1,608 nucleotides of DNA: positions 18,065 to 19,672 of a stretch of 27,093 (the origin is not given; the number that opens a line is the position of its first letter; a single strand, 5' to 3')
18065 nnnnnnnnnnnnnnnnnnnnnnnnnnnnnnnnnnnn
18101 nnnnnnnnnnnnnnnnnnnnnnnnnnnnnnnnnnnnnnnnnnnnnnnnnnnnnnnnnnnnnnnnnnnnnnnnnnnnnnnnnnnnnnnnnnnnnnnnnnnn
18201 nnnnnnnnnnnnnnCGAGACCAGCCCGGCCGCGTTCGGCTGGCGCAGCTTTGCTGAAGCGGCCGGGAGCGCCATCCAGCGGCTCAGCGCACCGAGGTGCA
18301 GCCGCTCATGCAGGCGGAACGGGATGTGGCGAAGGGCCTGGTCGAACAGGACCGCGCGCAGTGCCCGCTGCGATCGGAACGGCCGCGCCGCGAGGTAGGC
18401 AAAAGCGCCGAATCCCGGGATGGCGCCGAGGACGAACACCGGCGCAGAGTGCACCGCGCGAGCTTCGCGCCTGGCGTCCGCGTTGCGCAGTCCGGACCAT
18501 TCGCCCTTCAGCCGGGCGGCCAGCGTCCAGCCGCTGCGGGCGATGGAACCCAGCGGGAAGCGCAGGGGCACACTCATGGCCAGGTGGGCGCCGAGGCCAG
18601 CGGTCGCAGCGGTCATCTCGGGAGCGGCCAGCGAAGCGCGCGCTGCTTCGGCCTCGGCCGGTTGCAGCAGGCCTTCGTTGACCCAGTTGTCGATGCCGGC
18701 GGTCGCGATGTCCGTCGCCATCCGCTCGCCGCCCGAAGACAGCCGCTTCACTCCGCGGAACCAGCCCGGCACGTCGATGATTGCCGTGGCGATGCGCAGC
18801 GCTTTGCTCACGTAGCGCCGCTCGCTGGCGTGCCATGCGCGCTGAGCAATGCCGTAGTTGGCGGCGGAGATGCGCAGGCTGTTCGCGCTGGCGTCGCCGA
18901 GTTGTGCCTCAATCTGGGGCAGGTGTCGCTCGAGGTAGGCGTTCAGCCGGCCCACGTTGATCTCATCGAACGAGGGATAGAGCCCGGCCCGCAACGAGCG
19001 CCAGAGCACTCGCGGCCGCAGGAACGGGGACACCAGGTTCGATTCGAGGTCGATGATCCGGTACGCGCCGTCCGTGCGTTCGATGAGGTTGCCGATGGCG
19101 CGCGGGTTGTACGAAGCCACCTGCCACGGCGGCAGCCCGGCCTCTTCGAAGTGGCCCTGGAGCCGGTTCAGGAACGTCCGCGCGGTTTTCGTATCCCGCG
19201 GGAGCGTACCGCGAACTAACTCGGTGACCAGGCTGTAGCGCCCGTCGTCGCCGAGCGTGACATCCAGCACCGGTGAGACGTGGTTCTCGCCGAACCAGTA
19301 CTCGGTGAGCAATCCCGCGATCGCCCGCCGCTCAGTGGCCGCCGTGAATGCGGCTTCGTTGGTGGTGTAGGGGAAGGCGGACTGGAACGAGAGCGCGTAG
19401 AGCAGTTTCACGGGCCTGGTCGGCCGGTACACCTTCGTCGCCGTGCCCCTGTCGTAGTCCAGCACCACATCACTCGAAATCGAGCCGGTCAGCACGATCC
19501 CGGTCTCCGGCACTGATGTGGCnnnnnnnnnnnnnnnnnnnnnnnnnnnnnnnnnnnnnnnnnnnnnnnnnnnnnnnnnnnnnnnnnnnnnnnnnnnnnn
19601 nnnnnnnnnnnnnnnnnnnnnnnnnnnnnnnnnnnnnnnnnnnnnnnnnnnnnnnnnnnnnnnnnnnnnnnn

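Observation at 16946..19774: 942-aa pseudokinase-like domain embedded in a polytopic membrane protein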

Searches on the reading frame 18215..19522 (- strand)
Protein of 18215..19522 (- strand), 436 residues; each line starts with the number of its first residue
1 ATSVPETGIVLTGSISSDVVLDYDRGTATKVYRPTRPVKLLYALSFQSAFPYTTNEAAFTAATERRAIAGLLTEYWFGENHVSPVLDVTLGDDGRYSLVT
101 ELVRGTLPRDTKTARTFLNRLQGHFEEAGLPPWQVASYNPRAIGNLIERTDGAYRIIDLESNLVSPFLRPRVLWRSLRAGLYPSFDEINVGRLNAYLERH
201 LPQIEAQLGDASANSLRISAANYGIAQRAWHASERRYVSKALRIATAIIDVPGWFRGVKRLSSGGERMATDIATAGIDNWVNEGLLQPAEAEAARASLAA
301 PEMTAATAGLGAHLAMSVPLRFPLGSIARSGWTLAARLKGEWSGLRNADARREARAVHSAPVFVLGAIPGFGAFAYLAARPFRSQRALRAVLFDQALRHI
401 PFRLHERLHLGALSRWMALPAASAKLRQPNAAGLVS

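Call 15: search_solved_structures(query=A1, max_evalue=10, show_alignments=3)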
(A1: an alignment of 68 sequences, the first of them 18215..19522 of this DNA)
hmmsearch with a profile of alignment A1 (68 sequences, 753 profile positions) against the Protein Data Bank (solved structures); distinct sequences matched with E-value up to 10: 9.
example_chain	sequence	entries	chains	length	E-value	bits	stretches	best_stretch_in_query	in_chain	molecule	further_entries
7sfr_E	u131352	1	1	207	0.015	17.2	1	182-216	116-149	50S ribosomal protein L4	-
5v7q_E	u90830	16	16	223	0.016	17.1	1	182-216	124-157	50S ribosomal protein L4 | Large ribosomal subunit protein uL4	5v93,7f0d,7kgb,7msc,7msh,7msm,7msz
6dzp_E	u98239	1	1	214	0.15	13.8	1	182-215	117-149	50S ribosomal protein L4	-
5o60_E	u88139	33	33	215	0.15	13.8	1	182-215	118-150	50S ribosomal protein L4 | Large ribosomal subunit protein uL4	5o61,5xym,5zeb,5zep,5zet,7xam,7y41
6dzi_E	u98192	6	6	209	0.16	13.8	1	182-215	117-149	50S ribosomal protein L4 | Large ribosomal subunit protein uL4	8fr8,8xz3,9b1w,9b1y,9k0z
7s0s_F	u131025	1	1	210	0.16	13.8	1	182-215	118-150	50S ribosomal protein L4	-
6x0a_a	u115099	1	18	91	0.32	12.8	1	344-389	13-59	Putative addiction module antidote protein, CopG/Arc/MetJ family chimera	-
25qp_A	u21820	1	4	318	0.44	12.3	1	33-85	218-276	Phospholipid phosphatase 3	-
5jki_A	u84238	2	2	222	1.2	10.9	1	33-80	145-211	Putative lipid phosphate phosphatase YodM | Phosphatidylglycerophosphatase B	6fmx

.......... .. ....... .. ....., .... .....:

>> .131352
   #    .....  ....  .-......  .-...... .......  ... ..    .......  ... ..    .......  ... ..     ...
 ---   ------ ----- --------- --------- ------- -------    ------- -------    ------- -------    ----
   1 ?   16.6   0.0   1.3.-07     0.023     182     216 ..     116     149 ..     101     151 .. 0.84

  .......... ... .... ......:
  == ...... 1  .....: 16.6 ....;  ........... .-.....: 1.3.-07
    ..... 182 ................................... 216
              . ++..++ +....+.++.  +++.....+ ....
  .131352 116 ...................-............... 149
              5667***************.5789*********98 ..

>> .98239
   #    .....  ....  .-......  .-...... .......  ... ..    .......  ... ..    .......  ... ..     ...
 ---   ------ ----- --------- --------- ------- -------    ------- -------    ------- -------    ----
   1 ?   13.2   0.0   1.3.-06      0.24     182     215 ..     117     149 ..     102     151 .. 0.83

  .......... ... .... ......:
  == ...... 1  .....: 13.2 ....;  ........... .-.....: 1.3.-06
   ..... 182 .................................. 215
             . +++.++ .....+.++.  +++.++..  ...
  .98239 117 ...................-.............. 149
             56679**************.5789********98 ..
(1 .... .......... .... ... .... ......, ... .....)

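Call 21: predict_structure(alignment_id=A1)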
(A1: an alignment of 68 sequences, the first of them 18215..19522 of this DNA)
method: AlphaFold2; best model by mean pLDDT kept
length: 436 residues; sequences in the alignment: 68
mean_pLDDT: 92.5   pTM: 0.77
mean pLDDT of the five models: 92.5, 91.7, 91.1, 90.6, 90.3
residues with pLDDT >= 90: 359; 70-90: 57; 50-70: 17; < 50: 3
segments of 3 or more residues with pLDDT < 50: none
pLDDT, mean of each block of 10 residues (from residue 1): 83 94 98 96 96 97 98 98 98 96 97 97 97 92 96 96 87 94 96 98 98 98 98 96 88 75 86 95 95 95 94 88 90 95 96 97 94 93 94 92 92 88 54 60
secondary structure, 60 per line:
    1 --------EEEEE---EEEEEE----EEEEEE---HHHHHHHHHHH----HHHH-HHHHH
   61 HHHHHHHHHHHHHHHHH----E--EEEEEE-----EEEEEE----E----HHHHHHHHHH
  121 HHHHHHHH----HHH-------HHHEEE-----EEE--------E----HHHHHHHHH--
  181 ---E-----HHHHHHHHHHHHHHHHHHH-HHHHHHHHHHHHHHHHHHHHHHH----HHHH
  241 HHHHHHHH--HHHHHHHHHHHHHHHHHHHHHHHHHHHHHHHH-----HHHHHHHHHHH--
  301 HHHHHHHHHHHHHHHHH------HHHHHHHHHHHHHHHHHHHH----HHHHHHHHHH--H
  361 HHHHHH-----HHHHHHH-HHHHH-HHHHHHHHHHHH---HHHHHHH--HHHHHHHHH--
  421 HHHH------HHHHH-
elements in order: E9-13 E17-22 E27-32 H36-46 H51-54 H56-77 E85-90 E96-101 H111-128 E146-148 E154-156 H170-178 H190-208 H210-232 H237-248 H251-282 H288-298 H301-317 H324-343 H348-357 H360-366 H372-378 H380-384 H386-397 H401-407 H410-418 H421-424 H431-435

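Call 24: fold_search(model_id=the predicted structure, library=pdb)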
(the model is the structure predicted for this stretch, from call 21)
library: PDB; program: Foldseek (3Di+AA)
matches with E <= 10: 1378; with E <= 0.001: 5
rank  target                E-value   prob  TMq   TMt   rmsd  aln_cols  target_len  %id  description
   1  4eh8                  8.8e-04  0.99  0.18  0.22  14.1       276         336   14  Human p38 MAP kinase in complex with NP-F7 and RL87 (released 2012-12-05)
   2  6qdz                  9.2e-04  0.99  0.19  0.23  14.6       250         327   14  P38 alpha complex with AR117045 (released 2020-01-29)
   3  9cj4                  9.7e-04  1.00  0.20  0.25  14.0       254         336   14  Dual phosphorylated human p38 alpha bound to BIRB796 (released 2024-11-13)
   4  3npc_B                9.7e-04  0.99  0.20  0.23  14.2       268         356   13  Crystal structure of JNK2 complexed with BIRB796 (released 2010-08-11)
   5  11oy                  9.7e-04  0.99  0.19  0.23  14.6       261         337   13  Crystal structure of Human p38 alpha MAPK in Complex with MW01-18-122SRM (released 2026-04-08)
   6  3lhj                  1.0e-03  0.99  0.18  0.21   9.8       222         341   14  Crystal Structure of p38a Mitogen-Activated Protein Kinase in Complex with a Pyrazolopyridinone Inhibitor. (released 2010-04-14)
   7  9uux_B                1.1e-03  0.99  0.20  0.24  14.2       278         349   11  The complex of human pMEK1 and ERK1 pT202 (ANP) (released 2026-04-01)
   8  4loq_C                1.1e-03  0.99  0.20  0.23  12.7       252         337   14  Structural basis of autoactivation of p38 alpha induced by TAB1 (Tetragonal crystal form with bound sulphate) (released 2013-08-21)
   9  9ylh                  1.1e-03  0.99  0.18  0.22  10.4       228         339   16  Human p38 ALPHA MAPK:MW01-8-105SRM N,N-Dimethyl-6-phenyl-5-(4-pyridinyl)-3-pyridazinamine inhibitor complex (released 2025-11-19)
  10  7wj6_B                1.2e-03  1.00  0.22  0.34  14.6       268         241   16  Crystal Structure of the Kinase Domain of a Class III Lanthipeptide Synthetase CurKC (released 2022-11-09)
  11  3hv4_B                1.2e-03  0.99  0.19  0.23  11.3       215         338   14  Human p38 MAP Kinase in Complex with RL51 (released 2009-11-17)
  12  3fi4                  1.2e-03  0.99  0.18  0.22  14.2       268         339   14  P38 kinase crystal structure in complex with RO4499 (released 2009-12-22)
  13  4eh9                  1.3e-03  0.99  0.19  0.23   9.8       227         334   16  Human p38 MAP kinase in complex with NP-F11 and RL87 (released 2012-12-05)
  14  3nnx                  1.5e-03  0.99  0.20  0.24  13.3       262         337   13  Crystal structure of phosphorylated P38 alpha in complex with DP802 (released 2010-09-15)
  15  8sam_A                1.6e-03  1.00  0.23  0.13  13.9       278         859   15  Crystal structure of class III lanthipeptide synthetase LP-GS-ThurKC in complex with ATP (released 2023-10-11)
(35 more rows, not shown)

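Call 40: search_protein_families(library=pfam, alignment_id=A4, max_evalue=10)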
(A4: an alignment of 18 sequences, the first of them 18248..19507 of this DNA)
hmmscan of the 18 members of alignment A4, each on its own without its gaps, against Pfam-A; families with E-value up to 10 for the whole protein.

A. member 1, window:18248-19507:- (420 aa): 0 families

B. families by the number of members that match (of 18 scanned): 7 families
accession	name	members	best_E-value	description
PF04031.18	Las1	1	0.0011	Las1-like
PF09534.15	Trp_oprn_chp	1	0.018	Tryptophan-associated transmembrane protein (Trp_oprn_chp)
PF00115.25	COX1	1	0.019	Cytochrome C and Quinol oxidase polypeptide I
PF06500.17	FrsA-like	1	0.03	Esterase FrsA-like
PF23050.1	KH_N4BP1_1st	1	0.079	N4BP1, first type I KH-domain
PF13729.12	TraF_2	1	0.083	F plasmid transfer operon, TraF, protein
PF23135.2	TRI4_N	1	0.17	TRI4 N-terminal domain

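Call 41: search_solved_structures(query=A4, max_evalue=10)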
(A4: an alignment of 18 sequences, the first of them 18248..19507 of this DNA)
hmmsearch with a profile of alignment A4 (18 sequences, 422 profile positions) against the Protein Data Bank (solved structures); distinct sequences matched with E-value up to 10: 7.
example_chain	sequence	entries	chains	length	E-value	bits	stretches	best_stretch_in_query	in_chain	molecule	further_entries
7sfr_E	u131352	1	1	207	0.13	14.4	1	84-118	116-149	50S ribosomal protein L4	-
5v7q_E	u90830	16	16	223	0.13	14.4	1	84-118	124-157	50S ribosomal protein L4 | Large ribosomal subunit protein uL4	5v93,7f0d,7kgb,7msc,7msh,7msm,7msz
6dzp_E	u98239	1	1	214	0.4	12.8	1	84-118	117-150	50S ribosomal protein L4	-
5o60_E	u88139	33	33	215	0.41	12.7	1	84-118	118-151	50S ribosomal protein L4 | Large ribosomal subunit protein uL4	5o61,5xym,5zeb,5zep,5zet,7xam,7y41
6dzi_E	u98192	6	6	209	0.41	12.7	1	84-118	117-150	50S ribosomal protein L4 | Large ribosomal subunit protein uL4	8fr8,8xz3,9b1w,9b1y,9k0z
7s0s_F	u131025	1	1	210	0.42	12.7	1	84-118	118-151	50S ribosomal protein L4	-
6x0a_a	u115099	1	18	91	0.66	12.1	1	244-291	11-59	Putative addiction module antidote protein, CopG/Arc/MetJ family chimera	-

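Call 46: search_protein_representatives(alignment_id=A4)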
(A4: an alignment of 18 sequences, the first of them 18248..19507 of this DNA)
Query: 18 sequences, 422 profile positions. Proteins with E-value up to 0.001 (for the whole library): 655; up to 1e-10: 511; up to 1e-30: 223. The best 150 are listed.
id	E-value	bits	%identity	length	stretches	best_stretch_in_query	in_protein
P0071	1.6e-178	610.4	-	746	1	2-418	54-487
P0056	9.2e-175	598.0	-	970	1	2-419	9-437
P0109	2.7e-170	583.3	-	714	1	6-419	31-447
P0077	8.0e-165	565.3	-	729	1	2-410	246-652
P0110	3.6e-163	559.8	-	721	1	2-418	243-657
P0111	5.5e-163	559.2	-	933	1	3-418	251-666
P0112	6.3e-163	559.0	-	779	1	2-418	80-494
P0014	4.6e-162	556.2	-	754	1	3-419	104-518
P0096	7.2e-161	552.3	-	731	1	2-418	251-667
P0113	9.8e-161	551.8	-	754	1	2-419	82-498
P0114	9.9e-161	551.8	-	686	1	2-416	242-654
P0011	1.1e-160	551.6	-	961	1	3-419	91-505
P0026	1.5e-160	551.2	-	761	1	3-420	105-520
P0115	2.3e-160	550.6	-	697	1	4-416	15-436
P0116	7.1e-160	549.0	-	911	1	4-418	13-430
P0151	5.0e-106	371.6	-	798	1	3-287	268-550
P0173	3.9e-85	302.8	-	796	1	119-357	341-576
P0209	5.2e-55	203.5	-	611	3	101-240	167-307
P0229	9.4e-48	179.6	-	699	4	101-254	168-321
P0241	1.7e-45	172.2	-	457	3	92-246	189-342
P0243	1.1e-43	166.3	-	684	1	243-414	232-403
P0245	2.3e-43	165.2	-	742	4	104-243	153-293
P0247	6.1e-43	163.8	-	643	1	246-418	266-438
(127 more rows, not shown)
